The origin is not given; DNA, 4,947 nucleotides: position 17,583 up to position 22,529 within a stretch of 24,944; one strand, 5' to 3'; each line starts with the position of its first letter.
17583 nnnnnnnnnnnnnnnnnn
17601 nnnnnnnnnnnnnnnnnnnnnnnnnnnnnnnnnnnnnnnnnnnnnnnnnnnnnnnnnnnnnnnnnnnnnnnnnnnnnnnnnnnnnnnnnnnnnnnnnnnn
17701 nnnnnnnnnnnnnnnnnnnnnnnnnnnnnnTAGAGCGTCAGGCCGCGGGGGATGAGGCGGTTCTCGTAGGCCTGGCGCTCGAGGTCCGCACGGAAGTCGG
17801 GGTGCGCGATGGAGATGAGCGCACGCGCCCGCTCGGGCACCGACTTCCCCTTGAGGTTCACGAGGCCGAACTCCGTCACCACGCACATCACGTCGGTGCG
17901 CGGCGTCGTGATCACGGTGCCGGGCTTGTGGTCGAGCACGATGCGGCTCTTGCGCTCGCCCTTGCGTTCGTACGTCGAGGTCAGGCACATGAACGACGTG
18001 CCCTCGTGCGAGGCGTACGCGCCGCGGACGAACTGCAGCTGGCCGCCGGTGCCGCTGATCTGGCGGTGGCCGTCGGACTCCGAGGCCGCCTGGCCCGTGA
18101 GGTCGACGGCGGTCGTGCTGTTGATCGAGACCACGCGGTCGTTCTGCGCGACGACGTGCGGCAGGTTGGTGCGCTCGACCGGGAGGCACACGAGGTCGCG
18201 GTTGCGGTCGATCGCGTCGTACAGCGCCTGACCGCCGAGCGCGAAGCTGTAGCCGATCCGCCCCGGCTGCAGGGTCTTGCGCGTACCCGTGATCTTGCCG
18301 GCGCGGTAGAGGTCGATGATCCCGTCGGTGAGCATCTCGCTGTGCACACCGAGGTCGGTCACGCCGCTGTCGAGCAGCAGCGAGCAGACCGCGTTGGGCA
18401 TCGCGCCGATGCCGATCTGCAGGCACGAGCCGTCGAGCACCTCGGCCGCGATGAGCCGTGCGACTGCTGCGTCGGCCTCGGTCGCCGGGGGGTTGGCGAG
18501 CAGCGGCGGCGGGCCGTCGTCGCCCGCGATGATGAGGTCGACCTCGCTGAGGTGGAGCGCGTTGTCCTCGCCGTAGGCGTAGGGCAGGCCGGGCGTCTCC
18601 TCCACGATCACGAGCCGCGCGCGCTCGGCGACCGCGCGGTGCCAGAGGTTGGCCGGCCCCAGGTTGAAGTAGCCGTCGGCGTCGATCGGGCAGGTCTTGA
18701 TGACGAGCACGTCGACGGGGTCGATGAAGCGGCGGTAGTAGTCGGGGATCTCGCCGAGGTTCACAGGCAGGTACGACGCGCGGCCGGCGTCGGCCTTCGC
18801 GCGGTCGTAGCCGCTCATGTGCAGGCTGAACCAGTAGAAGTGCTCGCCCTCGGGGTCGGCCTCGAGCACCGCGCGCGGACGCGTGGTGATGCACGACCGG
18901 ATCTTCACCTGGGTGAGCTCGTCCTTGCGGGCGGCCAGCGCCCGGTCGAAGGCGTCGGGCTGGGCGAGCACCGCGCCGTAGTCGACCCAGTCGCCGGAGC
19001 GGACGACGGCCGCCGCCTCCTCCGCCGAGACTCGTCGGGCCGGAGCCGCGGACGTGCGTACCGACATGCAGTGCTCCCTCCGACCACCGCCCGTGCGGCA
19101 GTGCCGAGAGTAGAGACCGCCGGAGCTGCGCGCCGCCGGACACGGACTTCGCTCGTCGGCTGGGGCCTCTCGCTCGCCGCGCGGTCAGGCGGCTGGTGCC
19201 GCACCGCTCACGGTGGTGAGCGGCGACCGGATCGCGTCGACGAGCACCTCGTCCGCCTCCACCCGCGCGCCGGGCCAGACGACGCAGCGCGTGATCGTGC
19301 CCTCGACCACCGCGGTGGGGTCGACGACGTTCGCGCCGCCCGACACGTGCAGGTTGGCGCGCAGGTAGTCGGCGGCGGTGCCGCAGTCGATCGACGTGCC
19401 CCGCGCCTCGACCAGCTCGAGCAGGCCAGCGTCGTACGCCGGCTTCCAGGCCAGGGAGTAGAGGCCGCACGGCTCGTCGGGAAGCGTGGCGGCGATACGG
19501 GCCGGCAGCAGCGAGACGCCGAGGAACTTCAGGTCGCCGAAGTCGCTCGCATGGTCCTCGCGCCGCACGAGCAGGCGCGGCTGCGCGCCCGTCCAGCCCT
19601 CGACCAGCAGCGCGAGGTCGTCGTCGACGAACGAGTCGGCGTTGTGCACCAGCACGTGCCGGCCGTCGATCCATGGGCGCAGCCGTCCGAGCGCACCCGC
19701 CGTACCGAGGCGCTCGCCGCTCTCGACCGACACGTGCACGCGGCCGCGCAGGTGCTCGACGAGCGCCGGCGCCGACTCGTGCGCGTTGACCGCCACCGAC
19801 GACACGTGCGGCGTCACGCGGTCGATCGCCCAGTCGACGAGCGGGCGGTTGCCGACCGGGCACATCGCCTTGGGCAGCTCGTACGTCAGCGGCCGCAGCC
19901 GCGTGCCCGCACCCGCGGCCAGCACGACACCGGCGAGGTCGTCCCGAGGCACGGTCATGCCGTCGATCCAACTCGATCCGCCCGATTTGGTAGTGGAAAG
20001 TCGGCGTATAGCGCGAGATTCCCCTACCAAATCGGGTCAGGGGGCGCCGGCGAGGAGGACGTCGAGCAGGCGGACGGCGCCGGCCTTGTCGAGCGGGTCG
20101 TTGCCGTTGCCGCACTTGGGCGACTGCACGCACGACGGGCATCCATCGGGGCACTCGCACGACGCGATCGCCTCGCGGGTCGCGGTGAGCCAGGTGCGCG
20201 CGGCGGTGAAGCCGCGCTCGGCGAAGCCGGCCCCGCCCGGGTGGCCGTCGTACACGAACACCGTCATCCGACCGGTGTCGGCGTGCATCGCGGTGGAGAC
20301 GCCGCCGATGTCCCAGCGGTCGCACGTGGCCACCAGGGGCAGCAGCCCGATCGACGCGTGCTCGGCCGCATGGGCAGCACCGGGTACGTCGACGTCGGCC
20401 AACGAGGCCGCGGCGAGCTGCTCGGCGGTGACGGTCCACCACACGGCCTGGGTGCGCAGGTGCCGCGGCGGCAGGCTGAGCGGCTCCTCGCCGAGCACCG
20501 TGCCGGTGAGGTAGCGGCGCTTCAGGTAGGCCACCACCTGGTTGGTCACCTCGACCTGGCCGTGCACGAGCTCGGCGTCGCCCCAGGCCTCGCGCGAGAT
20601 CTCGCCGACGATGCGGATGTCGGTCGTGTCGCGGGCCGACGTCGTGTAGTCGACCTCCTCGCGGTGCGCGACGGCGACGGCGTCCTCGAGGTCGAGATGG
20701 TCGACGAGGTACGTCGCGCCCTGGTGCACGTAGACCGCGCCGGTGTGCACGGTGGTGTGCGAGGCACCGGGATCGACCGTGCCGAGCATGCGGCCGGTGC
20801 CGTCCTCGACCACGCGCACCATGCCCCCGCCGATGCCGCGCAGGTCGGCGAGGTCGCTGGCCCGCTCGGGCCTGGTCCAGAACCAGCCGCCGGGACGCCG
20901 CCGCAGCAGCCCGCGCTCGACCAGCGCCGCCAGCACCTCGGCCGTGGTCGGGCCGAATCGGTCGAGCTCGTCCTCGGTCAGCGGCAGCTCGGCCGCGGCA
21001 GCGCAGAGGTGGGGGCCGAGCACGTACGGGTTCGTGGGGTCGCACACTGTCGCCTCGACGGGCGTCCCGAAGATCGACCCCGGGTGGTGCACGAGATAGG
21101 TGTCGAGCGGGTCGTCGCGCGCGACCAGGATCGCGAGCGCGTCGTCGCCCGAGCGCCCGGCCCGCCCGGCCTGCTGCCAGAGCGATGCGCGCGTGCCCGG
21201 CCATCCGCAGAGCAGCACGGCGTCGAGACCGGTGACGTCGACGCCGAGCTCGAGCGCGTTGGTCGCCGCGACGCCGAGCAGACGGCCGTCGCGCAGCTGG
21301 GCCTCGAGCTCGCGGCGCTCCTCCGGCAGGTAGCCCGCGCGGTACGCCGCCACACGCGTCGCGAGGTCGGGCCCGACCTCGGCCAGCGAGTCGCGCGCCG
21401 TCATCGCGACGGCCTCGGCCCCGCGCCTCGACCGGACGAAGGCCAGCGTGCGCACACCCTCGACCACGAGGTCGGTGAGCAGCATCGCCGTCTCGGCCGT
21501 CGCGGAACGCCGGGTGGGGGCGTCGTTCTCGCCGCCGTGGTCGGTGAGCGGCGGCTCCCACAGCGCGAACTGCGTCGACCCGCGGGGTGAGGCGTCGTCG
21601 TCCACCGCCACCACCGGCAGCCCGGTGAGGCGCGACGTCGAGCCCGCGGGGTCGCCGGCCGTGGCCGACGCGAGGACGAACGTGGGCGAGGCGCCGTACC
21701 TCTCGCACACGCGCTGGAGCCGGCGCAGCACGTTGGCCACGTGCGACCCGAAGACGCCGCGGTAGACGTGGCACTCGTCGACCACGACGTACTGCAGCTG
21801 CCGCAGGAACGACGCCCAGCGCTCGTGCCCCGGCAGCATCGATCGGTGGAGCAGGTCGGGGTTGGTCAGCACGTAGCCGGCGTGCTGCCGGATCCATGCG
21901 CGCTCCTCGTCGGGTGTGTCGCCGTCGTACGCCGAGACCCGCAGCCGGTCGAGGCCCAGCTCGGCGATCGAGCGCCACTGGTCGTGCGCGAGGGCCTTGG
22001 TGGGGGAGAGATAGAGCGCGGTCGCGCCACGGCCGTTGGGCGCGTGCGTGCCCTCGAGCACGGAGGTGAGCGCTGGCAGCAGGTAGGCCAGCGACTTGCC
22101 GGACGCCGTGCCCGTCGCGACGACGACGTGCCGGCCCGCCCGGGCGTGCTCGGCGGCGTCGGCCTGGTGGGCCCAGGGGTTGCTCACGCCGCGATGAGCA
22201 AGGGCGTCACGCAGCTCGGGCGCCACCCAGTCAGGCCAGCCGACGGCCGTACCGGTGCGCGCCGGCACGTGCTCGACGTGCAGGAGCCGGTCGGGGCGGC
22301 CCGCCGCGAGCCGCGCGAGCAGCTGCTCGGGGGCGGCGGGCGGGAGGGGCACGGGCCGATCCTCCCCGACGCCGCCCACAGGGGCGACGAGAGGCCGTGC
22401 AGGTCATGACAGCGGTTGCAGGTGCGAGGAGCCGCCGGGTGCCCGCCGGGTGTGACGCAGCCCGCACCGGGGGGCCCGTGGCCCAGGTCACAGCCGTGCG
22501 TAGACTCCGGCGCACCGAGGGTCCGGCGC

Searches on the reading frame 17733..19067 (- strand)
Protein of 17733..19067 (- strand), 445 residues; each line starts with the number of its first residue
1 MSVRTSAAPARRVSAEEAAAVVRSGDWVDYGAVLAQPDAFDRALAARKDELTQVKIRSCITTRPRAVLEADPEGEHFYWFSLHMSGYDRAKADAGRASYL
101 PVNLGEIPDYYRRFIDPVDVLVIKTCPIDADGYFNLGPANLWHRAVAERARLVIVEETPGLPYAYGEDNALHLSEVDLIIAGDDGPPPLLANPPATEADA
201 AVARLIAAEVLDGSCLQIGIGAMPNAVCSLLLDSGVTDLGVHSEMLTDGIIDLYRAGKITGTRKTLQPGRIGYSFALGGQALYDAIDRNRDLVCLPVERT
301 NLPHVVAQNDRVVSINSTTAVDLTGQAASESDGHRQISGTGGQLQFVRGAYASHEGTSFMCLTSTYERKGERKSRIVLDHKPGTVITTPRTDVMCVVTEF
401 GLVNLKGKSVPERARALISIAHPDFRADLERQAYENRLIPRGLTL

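Call 15: search_protein_families(library=pfam, proteins=[window:17733-19067:-], max_evalue=0.01)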
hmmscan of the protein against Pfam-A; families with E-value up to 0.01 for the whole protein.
window:17733-19067:- (445 aa): 2 families
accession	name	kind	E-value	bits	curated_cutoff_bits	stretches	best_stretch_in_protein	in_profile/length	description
PF13336.12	AcetylCoA_hyd_C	-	7.2e-56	188.8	23.7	1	278-433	1-154/154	Acetyl-CoA hydrolase/transferase C-terminal domain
PF02550.21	AcetylCoA_hydro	-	5.6e-22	79.2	24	1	12-186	9-193/198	Acetyl-CoA hydrolase/transferase N-terminal domain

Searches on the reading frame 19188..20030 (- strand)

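Call 15: search_protein_families(library=pfam, proteins=[window:19188-20030:-], max_evalue=0.01)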
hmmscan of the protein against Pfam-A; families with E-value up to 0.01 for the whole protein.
window:19188-20030:- (281 aa): 3 families
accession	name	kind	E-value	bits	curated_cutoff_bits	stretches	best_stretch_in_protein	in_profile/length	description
PF00483.29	NTP_transferase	-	3.5e-13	50.2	21.2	1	34-146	2-124/245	Nucleotidyl transferase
PF12804.13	NTP_transf_3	-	9.3e-11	42.6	27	1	34-147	1-112/160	MobA-like NTP transferase domain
PF01128.25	IspD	-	0.0016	18.7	27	1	35-131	4-100/221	2-C-methyl-D-erythritol 4-phosphate cytidylyltransferase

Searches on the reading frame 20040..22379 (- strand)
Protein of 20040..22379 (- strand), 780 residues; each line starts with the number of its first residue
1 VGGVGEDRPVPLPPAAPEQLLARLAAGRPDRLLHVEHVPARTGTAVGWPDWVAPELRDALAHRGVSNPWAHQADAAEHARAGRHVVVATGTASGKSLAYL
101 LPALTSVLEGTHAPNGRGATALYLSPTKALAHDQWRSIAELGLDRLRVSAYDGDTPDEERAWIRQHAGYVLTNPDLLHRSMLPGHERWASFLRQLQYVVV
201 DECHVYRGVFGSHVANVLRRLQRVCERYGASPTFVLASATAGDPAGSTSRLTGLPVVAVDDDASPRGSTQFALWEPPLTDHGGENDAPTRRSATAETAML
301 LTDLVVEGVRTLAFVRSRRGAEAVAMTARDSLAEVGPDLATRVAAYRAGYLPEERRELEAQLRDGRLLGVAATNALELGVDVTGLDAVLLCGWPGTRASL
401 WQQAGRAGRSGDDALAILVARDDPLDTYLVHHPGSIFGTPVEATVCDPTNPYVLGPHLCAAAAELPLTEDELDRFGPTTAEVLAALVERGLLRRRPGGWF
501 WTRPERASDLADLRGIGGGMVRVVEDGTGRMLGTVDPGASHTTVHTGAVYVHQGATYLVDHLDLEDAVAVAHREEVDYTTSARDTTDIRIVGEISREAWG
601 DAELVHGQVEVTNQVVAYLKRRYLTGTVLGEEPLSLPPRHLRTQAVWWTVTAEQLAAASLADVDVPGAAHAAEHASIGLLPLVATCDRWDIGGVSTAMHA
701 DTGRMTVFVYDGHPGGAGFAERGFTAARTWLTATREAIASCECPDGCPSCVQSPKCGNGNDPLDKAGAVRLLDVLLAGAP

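Call 17: search_protein_families(library=pfam, proteins=[window:20040-22379:-], max_evalue=0.01)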
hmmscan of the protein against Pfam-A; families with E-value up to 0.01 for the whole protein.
window:20040-22379:- (780 aa): 4 families
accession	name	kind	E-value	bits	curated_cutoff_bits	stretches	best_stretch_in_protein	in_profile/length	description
PF00270.35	DEAD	-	3e-29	102.3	26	1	70-242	2-161/167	DEAD/DEAH box helicase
PF09369.15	MZB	-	3e-23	82.8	24.2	1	672-751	1-80/80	MrfA Zn-binding domain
PF00271.37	Helicase_C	-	3.7e-13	50.1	23.5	1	302-411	7-110/110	Helicase conserved C-terminal domain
PF22982.3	WHD_HRQ1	-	3.7e-09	37.9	27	1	447-514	2-68/70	ATP-dependent helicase HRQ1, winged helix domain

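Call 49: search_protein_families(library=ncbifam, proteins=[window:20040-22379:-], max_evalue=0.001)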
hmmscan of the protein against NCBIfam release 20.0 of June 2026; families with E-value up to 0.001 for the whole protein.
window:20040-22379:- (780 aa): 22 families
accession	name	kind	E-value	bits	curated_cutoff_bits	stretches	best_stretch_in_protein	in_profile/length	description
TIGR03817.1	DECH_helic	hypoth_equivalog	0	1242.2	874.1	1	33-777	2-740/742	helicase/secretion neighborhood putative DEAH-box helicase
TIGR04121.1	DEXH_lig_assoc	equivalog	1.3e-35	122.4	850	1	67-418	13-354/804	ligase-associated DNA damage response DEXH box helicase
NF010338.0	PRK13767.1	equivalog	6.6e-23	80.9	849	1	72-423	38-401/877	ATP-dependent helicase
NF007284.0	PRK09751.1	equivalog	9.2e-18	62.9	1496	2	49-225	12-204/1538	ATP-dependent helicase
NF041063.1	DpdF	equivalog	1.6e-16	60.1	550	2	75-240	151-321/813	protein DpdF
NF041067.1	DpdJ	equivalog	3.7e-15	54.7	800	2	193-259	360-423/1482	protein DpdJ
NF002654.0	PRK02362.1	equivalog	6.6e-15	54.5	887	1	54-333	10-268/739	ATP-dependent DNA helicase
NF053636.1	DDHlcsCsdAPsy1082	equivalog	9.2e-12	44.2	890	1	52-134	10-90/512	DEAD/DEAH box helicase CsdA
NF001308.0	PRK00254.1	equivalog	1e-10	40.5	1216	1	55-206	11-150/720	ATP-dependent DNA helicase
TIGR01389.1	recQ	equivalog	1.5e-10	40.2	640.2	1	341-419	249-327/591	DNA helicase RecQ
NF008394.0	PRK11192.1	equivalog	6e-10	38.5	507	1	53-137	11-94/441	ATP-dependent RNA helicase SrmB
NF002251.0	PRK01172.1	equivalog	3.6e-08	32.1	891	1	69-205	24-146/674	ATP-dependent DNA helicase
TIGR00614.1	recQ_fam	subfamily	8.2e-08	31.5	219.8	1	339-419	249-329/470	RecQ family ATP-dependent DNA helicase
NF008279.0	PRK11057.1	equivalog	2.3e-07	29.7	1015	1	329-420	246-340/608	ATP-dependent DNA helicase RecQ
NF010337.0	PRK13766.1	equivalog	6.6e-07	27.8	610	1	71-208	20-146/781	Hef nuclease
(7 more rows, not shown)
